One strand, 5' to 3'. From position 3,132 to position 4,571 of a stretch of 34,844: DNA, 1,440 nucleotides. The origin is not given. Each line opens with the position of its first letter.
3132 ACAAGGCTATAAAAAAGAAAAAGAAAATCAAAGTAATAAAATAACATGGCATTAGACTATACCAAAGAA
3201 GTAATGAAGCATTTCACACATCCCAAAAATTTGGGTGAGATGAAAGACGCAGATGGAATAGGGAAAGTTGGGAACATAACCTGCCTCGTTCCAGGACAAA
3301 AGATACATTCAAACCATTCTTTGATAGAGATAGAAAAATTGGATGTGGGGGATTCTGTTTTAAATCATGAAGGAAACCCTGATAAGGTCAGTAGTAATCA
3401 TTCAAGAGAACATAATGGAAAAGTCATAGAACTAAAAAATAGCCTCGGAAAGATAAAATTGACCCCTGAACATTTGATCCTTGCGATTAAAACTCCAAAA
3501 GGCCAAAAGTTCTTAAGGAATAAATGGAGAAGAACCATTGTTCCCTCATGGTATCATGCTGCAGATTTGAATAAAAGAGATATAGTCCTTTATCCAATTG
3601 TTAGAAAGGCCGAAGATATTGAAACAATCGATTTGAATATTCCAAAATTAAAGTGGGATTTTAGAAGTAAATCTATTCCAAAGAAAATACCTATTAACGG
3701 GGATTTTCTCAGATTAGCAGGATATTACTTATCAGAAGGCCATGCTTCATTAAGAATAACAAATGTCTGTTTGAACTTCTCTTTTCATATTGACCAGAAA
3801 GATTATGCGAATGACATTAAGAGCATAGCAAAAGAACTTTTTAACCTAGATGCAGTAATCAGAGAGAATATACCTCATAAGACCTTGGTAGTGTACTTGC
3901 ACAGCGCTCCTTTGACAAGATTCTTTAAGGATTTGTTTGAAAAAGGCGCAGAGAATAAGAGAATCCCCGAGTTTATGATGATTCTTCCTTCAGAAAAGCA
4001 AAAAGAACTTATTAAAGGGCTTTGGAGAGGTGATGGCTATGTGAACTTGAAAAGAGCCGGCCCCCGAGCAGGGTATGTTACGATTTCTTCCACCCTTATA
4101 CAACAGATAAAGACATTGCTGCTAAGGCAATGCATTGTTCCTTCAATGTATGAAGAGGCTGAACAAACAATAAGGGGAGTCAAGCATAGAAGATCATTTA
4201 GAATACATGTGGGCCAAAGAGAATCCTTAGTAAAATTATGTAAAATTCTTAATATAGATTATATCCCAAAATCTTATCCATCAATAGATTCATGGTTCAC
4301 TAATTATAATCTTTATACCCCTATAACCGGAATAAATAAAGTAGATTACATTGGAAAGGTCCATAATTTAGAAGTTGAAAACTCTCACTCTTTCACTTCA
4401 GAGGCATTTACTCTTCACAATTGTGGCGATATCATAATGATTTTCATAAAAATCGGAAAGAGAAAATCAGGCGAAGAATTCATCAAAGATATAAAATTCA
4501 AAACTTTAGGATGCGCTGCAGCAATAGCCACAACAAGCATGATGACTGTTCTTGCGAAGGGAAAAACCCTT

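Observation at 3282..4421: Full-length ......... intein inserted in IscU exactly at the first Fe-S ligand cysteine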

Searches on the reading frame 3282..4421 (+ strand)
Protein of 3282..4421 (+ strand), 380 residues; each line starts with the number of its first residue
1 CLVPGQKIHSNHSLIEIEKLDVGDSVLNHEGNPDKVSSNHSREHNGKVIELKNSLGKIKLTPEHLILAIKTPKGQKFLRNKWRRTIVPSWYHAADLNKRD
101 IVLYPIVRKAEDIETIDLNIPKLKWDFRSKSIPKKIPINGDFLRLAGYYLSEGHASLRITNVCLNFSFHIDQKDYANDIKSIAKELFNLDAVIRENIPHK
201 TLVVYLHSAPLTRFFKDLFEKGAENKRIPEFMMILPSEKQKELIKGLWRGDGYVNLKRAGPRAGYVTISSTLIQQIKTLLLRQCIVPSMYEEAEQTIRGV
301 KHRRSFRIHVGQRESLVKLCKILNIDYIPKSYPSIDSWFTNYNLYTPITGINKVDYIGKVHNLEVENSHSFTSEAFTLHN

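Call 4: search_protein_families(library=pfam, proteins=[window:3282-4421:+], max_evalue=0.1)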
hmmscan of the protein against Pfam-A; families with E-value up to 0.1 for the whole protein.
window:3282-4421:+ (380 aa): 3 families
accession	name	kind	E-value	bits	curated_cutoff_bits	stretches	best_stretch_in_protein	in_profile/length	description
PF14528.11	LAGLIDADG_3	-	2.3e-12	47.5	22.5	2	240-321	3-79/82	LAGLIDADG-like domain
PF14890.11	Intein_splicing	-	3.6e-06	27.3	35.8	1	34-380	36-155/155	Intein splicing domain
PF13403.11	Hint_2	-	0.002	19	28.4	1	1-65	2-66/147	Hint domain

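Call 6: search_protein_families(library=ncbifam, proteins=[window:3282-4421:+], max_evalue=0.1)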
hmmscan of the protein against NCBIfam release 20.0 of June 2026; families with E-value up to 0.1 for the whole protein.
window:3282-4421:+ (380 aa): 10 families
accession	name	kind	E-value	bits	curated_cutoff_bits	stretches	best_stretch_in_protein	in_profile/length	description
NF045703.1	rSAM_Tes_intein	exception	8.1e-21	73.6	1700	1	123-372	352-601/1040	tetraether lipid synthase Tes, intein-containing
NF011303.0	PRK14715.1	equivalog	1.5e-16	58.7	1585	1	132-317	1111-1289/1627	DNA-directed DNA polymerase II large subunit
NF011418.0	PRK14845.1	equivalog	8.3e-11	40.4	756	1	7-325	50-314/1049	translation initiation factor IF-2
NF005852.0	PRK07773.1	equivalog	2.4e-08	32.7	780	1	209-318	579-689/886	replicative DNA helicase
NF011491.0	PRK14898.1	equivalog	1.5e-06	26.5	783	1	124-306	227-403/860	DNA-directed RNA polymerase subunit A''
NF038098.1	GyrA_w_intein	exception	4.7e-05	21.5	1850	1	215-308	311-409/1232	intein-containing DNA gyrase subunit A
NF006207.0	PRK08332.1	equivalog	5e-05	20.7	2400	1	140-379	1003-1240/1684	vitamin B12-dependent ribonucleotide reductase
NF007072.0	PRK09519.1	equivalog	8.6e-05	21.1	1024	1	134-288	355-511/790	intein-containing recombinase RecA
TIGR01443.1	intein_Cterm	domain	0.039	14.2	15.6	1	360-380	2-23/24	intein C-terminal splicing region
NF000241.1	MPH_3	exception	0.068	12.5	500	0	144-204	84-143/293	Mph(E)/Mph(G) family macrolide 2'-phosphotransferase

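Call 7: search_solved_structures(query=window:3282-4421:+, max_evalue=1, show_alignments=2)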
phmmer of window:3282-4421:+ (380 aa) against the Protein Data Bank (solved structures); distinct sequences matched with E-value up to 1: 9.
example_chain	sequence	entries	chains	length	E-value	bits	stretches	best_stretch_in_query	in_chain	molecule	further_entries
2cw7_A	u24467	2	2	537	0.00015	24.3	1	132-276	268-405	Endonuclease PI-PkoII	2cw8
1dfa_A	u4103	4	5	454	0.068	15.5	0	226-318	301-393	PI-SCEI ENDONUCLEASE | ENDONUCLEASE PI-SCEI | PI-SCEI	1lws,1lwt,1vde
1um2_A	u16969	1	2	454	0.094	15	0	226-318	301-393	ENDONUCLEASE PI-SCEI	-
1ef0_A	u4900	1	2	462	0.11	14.9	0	226-318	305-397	PI-SCEI ENDONUCLEASE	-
1jva_A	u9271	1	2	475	0.12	14.7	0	226-318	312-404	VMA1-DERIVED HOMING ENDONUCLEASE X10SSS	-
1a0r_P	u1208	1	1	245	0.31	13.3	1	187-322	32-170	PHOSDUCIN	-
1b9x_C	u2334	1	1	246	0.38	13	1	187-322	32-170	PROTEIN (PHOSDUCIN)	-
2trc_P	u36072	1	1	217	0.41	13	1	187-322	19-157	PHOSDUCIN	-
1b9y_C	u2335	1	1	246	0.52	12.6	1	187-322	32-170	PROTEIN (PHOSDUCIN)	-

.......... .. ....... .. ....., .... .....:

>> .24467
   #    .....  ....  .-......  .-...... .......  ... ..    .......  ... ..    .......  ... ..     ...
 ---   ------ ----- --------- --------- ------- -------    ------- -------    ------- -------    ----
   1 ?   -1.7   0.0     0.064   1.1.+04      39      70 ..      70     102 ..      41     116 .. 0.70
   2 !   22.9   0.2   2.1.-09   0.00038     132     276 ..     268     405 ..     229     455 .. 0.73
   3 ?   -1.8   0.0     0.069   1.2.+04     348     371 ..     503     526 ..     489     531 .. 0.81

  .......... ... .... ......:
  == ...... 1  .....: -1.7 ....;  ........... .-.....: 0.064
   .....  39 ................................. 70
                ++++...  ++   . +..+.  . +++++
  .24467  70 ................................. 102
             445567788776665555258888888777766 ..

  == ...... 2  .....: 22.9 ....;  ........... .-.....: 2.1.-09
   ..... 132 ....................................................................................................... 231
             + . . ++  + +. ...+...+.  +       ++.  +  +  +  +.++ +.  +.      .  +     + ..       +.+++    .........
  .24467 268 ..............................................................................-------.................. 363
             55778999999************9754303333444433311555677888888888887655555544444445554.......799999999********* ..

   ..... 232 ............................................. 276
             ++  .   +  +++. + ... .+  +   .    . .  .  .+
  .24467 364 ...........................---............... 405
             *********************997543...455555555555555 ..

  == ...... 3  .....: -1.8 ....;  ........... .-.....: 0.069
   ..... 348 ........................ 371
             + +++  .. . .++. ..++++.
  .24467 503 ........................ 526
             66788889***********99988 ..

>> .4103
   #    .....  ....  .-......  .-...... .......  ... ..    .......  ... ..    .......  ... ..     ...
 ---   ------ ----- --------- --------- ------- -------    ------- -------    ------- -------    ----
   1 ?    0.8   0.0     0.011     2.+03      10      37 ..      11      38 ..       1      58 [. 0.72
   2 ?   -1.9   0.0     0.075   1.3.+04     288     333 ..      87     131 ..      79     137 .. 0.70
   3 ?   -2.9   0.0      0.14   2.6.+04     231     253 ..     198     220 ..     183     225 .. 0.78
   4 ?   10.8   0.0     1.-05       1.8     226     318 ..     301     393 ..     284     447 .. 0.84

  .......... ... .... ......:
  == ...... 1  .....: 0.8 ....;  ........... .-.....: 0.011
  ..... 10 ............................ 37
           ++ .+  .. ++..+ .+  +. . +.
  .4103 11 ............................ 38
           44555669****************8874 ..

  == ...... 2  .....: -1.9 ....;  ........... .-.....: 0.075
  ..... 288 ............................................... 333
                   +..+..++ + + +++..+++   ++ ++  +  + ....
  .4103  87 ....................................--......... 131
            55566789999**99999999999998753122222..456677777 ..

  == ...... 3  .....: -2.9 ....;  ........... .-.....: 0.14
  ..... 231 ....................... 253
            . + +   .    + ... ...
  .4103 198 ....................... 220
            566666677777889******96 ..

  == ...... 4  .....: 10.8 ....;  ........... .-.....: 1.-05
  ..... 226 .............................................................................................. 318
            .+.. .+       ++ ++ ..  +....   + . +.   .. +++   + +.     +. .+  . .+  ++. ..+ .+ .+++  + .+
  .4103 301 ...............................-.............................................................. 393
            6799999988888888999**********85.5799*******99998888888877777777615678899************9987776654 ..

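Call 19: find_related_loci(query=window:3282-4421:+, collection=genome_contigs, flank=4000)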
Query window:3282-4421:+ (380 aa) in genome_contigs; peptide patterns used: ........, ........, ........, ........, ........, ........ (x = any residue, [..] = any of these).
41 stretches matched a pattern, but none encodes a relative of the query by tblastn (E <= 1e-3).

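Call 23: find_related_loci(query=A2, collection=genome_contigs, flank=4000)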
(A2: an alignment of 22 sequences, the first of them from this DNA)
Query A2 (380 aa) in genome_contigs; peptide patterns used: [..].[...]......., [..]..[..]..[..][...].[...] (x = any residue, [..] = any of these).
330 stretches matched a pattern; 74 encode a relative of the query (tblastn E <= 1e-3); 73 distinct loci.
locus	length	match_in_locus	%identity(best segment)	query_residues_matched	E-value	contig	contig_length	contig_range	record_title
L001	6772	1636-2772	57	1-380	1e-148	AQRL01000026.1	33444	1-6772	Nanoarchaeota archaeon SCGC AAA011-G17 A11G17DRAFT_contig_12_0.13_C, whole genome shotgun sequence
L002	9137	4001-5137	57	1-380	1e-146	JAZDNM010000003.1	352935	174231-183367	MAG: archaeon isolate MEGAHIT-group-0.710 k141_18382390, whole genome shotgun sequence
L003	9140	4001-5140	55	1-380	3e-142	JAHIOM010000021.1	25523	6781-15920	MAG: Patescibacteria group bacterium isolate KR13_S3.mb.134 KR13_S3.mb.134_k141_317705, whole genome shotgun sequence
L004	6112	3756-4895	58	1-380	3e-142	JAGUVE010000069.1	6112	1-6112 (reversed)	MAG: Parcubacteria group bacterium isolate DeMMO5_22 c_000000002611, whole genome shotgun sequence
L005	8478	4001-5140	55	1-380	1e-141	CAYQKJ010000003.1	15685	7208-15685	MAG TPA_asm: uncultured Methanosarcinales archaeon isolate SRP098346_co1_64 genome assembly, contig: NODE_4055_length_15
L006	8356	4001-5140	55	1-380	3e-141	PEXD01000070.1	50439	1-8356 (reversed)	MAG: Candidatus Woesearchaeota archaeon CG07_land_8_20_14_0_80_44_23 CG07_land_8_20_14_0.80_scaffold_248_c, whole genome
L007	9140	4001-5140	54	1-380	7e-141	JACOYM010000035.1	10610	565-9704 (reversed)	MAG: Candidatus Pacearchaeota archaeon isolate NC_groundwater_179_Ag_S-0.1um_37_8 S4_GD2017_2_S1_scaffold_4301, whole ge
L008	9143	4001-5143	56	1-380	2e-138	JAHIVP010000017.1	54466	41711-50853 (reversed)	MAG: Nanoarchaeota archaeon isolate MM_PC_MetaG.mb.86 MM_PC_MetaG.mb.86_k141_404177, whole genome shotgun sequence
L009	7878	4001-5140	54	1-380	8e-138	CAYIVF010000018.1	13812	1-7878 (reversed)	MAG TPA_asm: uncultured Candidatus Saccharibacteria bacterium isolate ERP119705_co5_43 genome assembly, contig: NODE_555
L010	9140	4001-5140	54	1-380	9e-136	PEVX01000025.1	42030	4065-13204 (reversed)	MAG: Candidatus Pacearchaeota archaeon CG06_land_8_20_14_3_00_35_12 CG06_land_8_20_14_3.00_150_scaffold_462_c, whole gen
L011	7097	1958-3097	53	1-380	5e-135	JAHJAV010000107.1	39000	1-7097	MAG: Nanoarchaeota archaeon isolate Modern_marine.mb.228 Modern_marine.mb.228_k141_2045471, whole genome shotgun sequenc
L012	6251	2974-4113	54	1-380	3e-134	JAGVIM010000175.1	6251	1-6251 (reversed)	MAG: Nanoarchaeota archaeon isolate DeMMO1_8 c_000000021233, whole genome shotgun sequence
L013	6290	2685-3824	53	1-380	2e-134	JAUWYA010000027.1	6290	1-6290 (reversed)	MAG: Candidatus Nealsonbacteria bacterium isolate CSMAG_2698 CSMAG_2698_k141_595432_length_6290_cov_8.9428, whole genome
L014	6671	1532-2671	52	1-380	2e-133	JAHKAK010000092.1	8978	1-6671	MAG: Patescibacteria group bacterium isolate Undefined_mixed_planktonic.mb.35 Undefined_mixed_pl.mb.35_k141_1165339, who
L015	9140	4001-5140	54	1-380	1e-132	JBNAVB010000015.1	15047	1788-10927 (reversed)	MAG: Candidatus Pacearchaeota archaeon isolate Kamch4342-D-MF-027 bin64.fa-15, whole genome shotgun sequence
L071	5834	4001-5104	37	1-380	4e-62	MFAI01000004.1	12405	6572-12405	MAG: Candidatus Collierbacteria bacterium RIFCSPLOWO2_01_FULL_50_23 rifcsplowo2_01_scaffold_11985, whole genome shotgun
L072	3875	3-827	38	98-380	2e-46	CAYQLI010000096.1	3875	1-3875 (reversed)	MAG TPA_asm: uncultured Pseudomonadales bacterium isolate SRP119689_co1_317 genome assembly, contig: NODE_41199_length_3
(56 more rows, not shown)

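Call 38: predict_structure(alignment_id=A2)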
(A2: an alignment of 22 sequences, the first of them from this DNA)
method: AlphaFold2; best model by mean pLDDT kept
length: 380 residues; sequences in the alignment: 22
mean_pLDDT: 90.9   pTM: 0.90
mean pLDDT of the five models: 90.9, 90.8, 89.9, 89.4, 89.1
residues with pLDDT >= 90: 289; 70-90: 76; 50-70: 15; < 50: 0
segments of 3 or more residues with pLDDT < 50: none
pLDDT, mean of each block of 10 residues (from residue 1): 95 90 94 94 97 96 94 63 78 94 93 89 79 91 97 87 92 94 94 93 93 92 89 94 93 86 92 95 95 89 92 93 90 79 93 97 93 94
secondary structure, 60 per line:
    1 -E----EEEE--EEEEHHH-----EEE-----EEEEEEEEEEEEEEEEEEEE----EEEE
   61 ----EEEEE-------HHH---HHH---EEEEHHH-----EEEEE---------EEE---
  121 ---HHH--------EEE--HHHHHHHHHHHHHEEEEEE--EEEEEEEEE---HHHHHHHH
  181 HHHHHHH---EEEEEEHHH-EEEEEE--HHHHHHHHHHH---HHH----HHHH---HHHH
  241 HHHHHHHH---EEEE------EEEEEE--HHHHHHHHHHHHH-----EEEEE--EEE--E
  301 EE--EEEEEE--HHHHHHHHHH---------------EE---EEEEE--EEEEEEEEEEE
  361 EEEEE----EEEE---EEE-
elements in order: E7-10 E13-16 E25-27 E33-52 E57-60 E65-69 E89-92 E101-105 E115-117 E135-137 H140-152 E153-158 E161-169 H173-187 E191-196 E201-206 H209-219 H230-233 H237-248 E252-255 E262-267 H270-282 E288-292 E295-297 E300-302 E305-310 H313-322 E343-347 E350-365 E370-373 E377-379

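Call 41: fold_search(model_id=the predicted structure, library=pdb)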
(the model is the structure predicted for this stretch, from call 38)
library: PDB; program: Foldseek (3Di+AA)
matches with E <= 10: 735; with E <= 0.001: 67
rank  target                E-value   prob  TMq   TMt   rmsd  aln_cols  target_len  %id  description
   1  7qsu                  3.7e-23  1.00  0.72  0.75   4.9       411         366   18  Crystal structure of homing endonuclease-associated TliVMA intein (C1A, d333-339) (released 2022-03-30)
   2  7qss                  2.6e-22  1.00  0.74  0.66   4.8       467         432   15  Crystal structure of homing endonuclease-associated TliVMA intein (C1A) (released 2022-03-30)
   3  1vde_A                4.2e-19  1.00  0.63  0.57   7.4       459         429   17  PI-SCEI, A HOMING ENDONUCLEASE WITH PROTEIN SPLICING ACTIVITY (released 1998-04-08)
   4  1ef0_A                6.2e-19  1.00  0.61  0.56   7.8       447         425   16  CRYSTAL STRUCTURE OF PI-SCEI MINIPRECURSOR (released 2000-06-07)
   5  1vde_B                2.2e-18  1.00  0.60  0.55   7.7       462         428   16  PI-SCEI, A HOMING ENDONUCLEASE WITH PROTEIN SPLICING ACTIVITY (released 1998-04-08)
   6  1lwt_A                1.9e-17  1.00  0.61  0.53   7.7       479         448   16  Crystal structure of the intein homing endonuclease PI-SceI bound to its substrate DNA (Ca2+ free) (released 2002-09-27)
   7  1lws_A                4.5e-17  1.00  0.62  0.56   7.5       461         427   18  Crystal structure of the intein homing endonuclease PI-SceI bound to its recognition sequence (released 2002-09-27)
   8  1jva_B                9.3e-17  1.00  0.62  0.56   7.8       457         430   15  CRYSTAL STRUCTURE OF THE VMA1-DERIVED ENDONUCLEASE BEARING THE N AND C EXTEIN PROPEPTIDES (released 2002-08-29)
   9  7qst                  2.7e-16  1.00  0.61  0.64  10.0       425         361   13  Crystal structure of homing endonuclease-associated PhoVMA intein (C1A) (released 2022-03-30)
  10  2cw7                  3.4e-16  1.00  0.64  0.47   9.6       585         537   14  Crystal structure of intein homing endonuclease II (released 2006-04-18)
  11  1dq3                  4.2e-16  1.00  0.61  0.53   7.9       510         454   13  CRYSTAL STRUCTURE OF AN ARCHAEAL INTEIN-ENCODED HOMING ENDONUCLEASE PI-PFUI (released 2000-07-05)
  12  1dfa                  4.9e-16  1.00  0.57  0.54   9.2       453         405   17  CRYSTAL STRUCTURE OF PI-SCEI IN C2 SPACE GROUP (released 1999-12-08)
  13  1jva_A                1.3e-15  1.00  0.58  0.53   8.8       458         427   16  CRYSTAL STRUCTURE OF THE VMA1-DERIVED ENDONUCLEASE BEARING THE N AND C EXTEIN PROPEPTIDES (released 2002-08-29)
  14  1um2_B                1.6e-15  1.00  0.63  0.58   6.9       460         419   15  Crystal Structure of the Vma1-Derived Endonuclease with the Ligated Extein Segment (released 2004-09-22)
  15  1ef0_B                5.1e-15  1.00  0.57  0.56   8.4       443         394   15  CRYSTAL STRUCTURE OF PI-SCEI MINIPRECURSOR (released 2000-06-07)
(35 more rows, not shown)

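Call 57: search_protein_representatives(protein=window:3282-4421:+)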
Query: 380 residues. Proteins with E-value up to 0.001 (for the whole library): 5506; up to 1e-10: 2236; up to 1e-30: 160. The best 150 are listed.
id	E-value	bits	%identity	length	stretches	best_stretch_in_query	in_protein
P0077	6.2e-137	473.1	56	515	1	1-380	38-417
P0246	7.5e-108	377.4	47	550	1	1-380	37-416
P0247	6.0e-104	364.6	48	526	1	1-380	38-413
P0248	4.4e-101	355.2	44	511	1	1-380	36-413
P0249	8.3e-92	324.6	43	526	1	1-380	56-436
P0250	1.8e-91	323.5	51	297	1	3-296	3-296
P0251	2.3e-85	303.4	41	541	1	1-380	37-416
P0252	2.7e-80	286.7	48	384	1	88-380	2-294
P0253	8.9e-79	281.7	45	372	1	1-332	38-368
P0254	8.6e-78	278.5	39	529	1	1-380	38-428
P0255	3.5e-67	243.6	37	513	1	1-380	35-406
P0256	9.1e-66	238.9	40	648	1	1-380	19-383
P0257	1.9e-65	237.9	38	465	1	1-380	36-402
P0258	3.0e-61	224.1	50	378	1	159-380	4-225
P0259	1.3e-60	222.0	28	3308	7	1-380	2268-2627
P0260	3.3e-59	217.3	35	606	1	1-380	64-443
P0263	4.7e-56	207.0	39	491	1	1-380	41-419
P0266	3.5e-50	187.6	37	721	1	1-380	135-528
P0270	4.3e-49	184.0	38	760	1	1-380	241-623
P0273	2.6e-48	181.5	36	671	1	1-380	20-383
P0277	9.9e-47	176.3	35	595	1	1-380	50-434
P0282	3.4e-45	171.2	32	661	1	1-380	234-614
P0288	2.0e-43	165.4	36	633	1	1-380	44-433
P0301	7.9e-40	153.6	36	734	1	1-380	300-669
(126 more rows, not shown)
